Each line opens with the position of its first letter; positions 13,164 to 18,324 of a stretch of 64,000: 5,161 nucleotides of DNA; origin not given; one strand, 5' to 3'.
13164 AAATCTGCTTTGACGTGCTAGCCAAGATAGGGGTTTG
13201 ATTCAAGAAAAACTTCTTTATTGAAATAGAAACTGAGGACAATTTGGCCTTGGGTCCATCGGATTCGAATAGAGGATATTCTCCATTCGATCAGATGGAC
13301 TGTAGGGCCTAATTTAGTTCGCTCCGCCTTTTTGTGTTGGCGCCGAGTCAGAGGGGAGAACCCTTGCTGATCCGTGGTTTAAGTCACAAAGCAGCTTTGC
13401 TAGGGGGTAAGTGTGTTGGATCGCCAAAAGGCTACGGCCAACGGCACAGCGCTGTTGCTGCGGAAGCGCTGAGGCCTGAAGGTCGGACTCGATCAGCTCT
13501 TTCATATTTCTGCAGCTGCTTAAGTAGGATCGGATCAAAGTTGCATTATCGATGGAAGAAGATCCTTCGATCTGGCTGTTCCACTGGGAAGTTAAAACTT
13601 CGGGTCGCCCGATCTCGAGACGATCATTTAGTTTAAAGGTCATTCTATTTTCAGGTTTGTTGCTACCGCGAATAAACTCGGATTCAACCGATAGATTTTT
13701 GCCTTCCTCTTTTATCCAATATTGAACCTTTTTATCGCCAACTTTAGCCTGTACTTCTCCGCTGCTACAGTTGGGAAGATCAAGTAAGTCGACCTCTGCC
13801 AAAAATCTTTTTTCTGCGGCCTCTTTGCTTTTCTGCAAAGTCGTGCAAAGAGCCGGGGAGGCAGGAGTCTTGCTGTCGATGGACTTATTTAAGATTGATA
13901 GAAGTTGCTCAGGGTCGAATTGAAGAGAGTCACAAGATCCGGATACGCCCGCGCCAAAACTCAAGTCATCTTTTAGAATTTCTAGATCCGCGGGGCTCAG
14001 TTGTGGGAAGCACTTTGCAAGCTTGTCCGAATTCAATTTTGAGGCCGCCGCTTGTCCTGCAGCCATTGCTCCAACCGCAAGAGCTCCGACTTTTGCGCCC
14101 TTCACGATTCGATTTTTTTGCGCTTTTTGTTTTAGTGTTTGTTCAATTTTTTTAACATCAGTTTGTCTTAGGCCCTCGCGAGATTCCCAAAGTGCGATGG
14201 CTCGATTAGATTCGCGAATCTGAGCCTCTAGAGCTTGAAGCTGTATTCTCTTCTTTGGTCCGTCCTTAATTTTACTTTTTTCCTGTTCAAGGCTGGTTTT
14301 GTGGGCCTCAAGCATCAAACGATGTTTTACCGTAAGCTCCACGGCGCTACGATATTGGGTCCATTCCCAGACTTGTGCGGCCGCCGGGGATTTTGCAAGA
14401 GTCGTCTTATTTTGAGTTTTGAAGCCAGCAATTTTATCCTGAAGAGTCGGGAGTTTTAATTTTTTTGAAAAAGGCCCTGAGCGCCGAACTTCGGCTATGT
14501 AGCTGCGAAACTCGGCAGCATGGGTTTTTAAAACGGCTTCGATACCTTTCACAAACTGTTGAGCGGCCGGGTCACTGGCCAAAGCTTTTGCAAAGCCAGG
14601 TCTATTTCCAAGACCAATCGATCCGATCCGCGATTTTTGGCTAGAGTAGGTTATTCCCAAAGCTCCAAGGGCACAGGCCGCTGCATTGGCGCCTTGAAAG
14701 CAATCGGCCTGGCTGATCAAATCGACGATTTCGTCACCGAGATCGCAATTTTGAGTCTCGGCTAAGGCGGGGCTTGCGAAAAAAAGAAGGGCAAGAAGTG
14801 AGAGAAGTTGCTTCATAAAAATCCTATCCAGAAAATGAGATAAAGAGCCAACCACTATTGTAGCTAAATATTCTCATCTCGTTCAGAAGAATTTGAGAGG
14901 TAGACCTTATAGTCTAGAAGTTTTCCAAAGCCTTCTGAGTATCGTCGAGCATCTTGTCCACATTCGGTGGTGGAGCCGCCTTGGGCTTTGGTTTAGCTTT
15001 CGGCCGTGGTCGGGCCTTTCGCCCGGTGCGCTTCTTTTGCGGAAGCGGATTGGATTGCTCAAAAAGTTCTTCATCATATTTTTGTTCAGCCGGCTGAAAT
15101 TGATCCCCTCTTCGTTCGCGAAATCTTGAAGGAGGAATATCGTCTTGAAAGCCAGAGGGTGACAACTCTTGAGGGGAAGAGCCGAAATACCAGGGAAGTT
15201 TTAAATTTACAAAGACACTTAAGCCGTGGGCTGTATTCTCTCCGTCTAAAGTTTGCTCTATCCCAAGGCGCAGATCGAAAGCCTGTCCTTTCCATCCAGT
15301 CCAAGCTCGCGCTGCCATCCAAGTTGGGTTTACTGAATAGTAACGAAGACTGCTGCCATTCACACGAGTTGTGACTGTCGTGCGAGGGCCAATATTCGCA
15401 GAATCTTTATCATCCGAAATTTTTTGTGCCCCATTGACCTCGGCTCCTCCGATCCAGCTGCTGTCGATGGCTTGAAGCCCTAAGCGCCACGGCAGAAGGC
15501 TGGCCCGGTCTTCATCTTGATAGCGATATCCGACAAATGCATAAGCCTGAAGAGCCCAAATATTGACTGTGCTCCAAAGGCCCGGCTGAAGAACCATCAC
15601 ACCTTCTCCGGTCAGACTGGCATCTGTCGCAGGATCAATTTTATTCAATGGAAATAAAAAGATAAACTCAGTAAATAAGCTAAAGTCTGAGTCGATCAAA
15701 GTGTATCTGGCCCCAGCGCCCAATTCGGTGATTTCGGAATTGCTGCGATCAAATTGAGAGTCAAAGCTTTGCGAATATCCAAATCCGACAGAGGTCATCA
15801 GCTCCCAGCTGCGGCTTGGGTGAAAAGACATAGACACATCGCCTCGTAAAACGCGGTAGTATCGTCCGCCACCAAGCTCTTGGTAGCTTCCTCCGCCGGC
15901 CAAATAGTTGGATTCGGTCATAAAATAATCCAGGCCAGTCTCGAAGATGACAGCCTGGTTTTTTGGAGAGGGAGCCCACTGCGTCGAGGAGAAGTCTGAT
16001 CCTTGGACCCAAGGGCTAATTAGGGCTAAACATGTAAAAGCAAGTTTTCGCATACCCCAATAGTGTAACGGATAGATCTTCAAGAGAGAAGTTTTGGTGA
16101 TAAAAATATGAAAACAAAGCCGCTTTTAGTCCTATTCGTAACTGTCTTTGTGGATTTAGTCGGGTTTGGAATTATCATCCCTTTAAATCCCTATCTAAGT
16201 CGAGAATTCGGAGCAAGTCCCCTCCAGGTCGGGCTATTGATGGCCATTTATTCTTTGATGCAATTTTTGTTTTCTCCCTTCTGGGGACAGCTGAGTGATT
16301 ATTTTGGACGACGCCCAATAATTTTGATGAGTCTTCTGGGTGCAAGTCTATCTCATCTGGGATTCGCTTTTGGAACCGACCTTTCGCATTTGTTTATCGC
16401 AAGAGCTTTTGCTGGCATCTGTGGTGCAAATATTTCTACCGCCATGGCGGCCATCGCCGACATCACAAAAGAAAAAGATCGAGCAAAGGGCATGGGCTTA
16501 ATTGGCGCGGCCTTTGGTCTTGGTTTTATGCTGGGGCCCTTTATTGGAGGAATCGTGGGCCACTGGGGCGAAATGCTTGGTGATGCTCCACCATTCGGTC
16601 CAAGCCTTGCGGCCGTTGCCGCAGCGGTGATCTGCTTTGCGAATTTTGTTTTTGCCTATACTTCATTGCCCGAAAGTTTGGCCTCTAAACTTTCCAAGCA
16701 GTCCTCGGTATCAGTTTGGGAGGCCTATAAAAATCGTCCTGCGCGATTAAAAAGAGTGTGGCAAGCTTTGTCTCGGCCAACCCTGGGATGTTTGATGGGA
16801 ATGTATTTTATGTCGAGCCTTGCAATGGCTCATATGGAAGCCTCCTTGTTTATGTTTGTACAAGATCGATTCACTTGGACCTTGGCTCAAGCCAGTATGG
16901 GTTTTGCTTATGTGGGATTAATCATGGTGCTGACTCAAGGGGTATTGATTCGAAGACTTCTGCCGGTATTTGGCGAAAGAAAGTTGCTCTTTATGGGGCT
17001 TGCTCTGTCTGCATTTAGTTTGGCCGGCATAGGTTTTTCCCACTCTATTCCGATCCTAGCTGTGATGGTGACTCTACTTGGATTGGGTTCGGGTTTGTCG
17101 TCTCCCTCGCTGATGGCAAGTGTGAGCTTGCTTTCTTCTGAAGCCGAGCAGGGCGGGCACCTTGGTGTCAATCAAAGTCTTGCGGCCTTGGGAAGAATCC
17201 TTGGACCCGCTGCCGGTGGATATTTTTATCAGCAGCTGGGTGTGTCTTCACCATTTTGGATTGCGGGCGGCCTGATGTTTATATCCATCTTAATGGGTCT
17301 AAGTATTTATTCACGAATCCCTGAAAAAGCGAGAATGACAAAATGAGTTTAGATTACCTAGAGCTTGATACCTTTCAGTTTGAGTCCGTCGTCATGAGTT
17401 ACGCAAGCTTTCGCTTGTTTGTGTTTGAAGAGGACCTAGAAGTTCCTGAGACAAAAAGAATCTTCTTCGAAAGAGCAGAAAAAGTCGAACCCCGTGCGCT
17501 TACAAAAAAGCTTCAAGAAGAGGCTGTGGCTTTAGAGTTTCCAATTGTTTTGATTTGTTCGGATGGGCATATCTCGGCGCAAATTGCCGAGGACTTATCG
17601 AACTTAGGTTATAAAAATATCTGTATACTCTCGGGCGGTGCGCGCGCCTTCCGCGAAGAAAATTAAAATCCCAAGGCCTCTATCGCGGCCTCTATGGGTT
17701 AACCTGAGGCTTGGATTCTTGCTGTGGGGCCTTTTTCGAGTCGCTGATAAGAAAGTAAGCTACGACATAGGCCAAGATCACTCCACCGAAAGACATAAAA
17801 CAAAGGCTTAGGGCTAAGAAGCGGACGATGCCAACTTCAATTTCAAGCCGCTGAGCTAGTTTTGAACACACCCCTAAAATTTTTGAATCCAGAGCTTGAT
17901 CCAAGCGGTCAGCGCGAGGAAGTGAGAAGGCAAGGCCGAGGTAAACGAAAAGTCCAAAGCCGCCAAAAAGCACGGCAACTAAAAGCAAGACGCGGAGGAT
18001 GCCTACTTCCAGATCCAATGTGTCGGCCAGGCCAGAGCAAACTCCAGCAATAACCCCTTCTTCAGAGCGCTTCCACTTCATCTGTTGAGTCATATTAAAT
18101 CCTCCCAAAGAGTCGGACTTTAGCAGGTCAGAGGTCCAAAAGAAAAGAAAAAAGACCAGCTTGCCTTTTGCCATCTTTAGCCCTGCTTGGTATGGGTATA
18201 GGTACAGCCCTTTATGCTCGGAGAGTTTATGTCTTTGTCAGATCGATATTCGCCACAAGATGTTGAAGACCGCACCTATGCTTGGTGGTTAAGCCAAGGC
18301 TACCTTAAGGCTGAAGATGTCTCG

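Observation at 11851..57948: Family of five structured palindromic elements with an invariant asymmetric core, each placed just after a stop codon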

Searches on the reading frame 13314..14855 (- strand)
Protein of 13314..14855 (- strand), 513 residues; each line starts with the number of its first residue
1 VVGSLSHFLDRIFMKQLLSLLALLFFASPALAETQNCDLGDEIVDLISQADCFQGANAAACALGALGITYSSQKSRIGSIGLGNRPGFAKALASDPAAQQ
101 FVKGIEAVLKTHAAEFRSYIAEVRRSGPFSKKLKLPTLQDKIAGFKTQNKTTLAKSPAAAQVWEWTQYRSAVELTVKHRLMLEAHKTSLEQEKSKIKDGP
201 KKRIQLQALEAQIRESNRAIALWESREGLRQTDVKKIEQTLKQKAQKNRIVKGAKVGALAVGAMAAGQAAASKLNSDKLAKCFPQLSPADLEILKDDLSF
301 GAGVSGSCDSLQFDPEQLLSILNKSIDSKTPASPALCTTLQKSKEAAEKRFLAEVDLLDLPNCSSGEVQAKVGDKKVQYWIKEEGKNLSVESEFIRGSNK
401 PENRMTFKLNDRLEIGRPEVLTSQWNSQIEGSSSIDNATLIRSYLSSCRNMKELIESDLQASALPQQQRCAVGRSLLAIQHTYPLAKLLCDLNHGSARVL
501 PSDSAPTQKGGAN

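Call 23: search_protein_families(library=ncbifam, proteins=[window:13314-14855:-])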
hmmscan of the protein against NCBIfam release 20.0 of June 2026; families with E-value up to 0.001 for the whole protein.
window:13314-14855:- (513 aa): 0 families

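Call 71: search_protein_families(library=pfam, max_evalue=0.001, proteins=[window:13314-14855:-])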
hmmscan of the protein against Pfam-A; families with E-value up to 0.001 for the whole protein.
window:13314-14855:- (513 aa): 0 families

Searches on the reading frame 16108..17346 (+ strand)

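Call 60: search_protein_families(library=pfam, max_evalue=0.00001, proteins=[window:16108-17346:+])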
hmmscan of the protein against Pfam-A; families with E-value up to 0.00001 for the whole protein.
window:16108-17346:+ (412 aa): 4 families
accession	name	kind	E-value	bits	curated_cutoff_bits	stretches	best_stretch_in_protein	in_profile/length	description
PF07690.21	MFS_1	-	1.6e-61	208.6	33.4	2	9-283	1-264/347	Major Facilitator Superfamily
PF12832.13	MFS_1_like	-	1.4e-18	67.6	25.2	1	20-381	12-369/373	MFS_1 like family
PF00083.30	Sugar_tr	-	2.1e-07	30.7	22.3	1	37-155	44-166/452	Sugar (and other) transporter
PF13347.12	MFS_2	-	5.7e-06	25.6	27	1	2-119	222-345/427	MFS/sugar transport protein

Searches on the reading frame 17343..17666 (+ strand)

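Call 61: search_protein_families(library=pfam, max_evalue=0.00001, proteins=[window:17343-17666:+])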
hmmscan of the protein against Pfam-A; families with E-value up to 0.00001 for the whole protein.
window:17343-17666:+ (107 aa): 1 family
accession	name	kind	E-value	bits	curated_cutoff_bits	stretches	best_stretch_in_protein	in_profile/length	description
PF00581.25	Rhodanese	-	7.4e-06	26.8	22.2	1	53-105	47-101/102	Rhodanese-like domain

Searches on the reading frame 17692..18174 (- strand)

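Call 61: search_protein_families(library=pfam, max_evalue=0.00001, proteins=[window:17692-18174:-])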
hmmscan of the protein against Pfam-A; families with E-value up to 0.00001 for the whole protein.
window:17692-18174:- (160 aa): 1 family
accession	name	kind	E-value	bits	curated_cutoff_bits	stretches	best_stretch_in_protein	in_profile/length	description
PF04024.17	PspC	-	5.2e-25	87.5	25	2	34-87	3-57/58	PspC domain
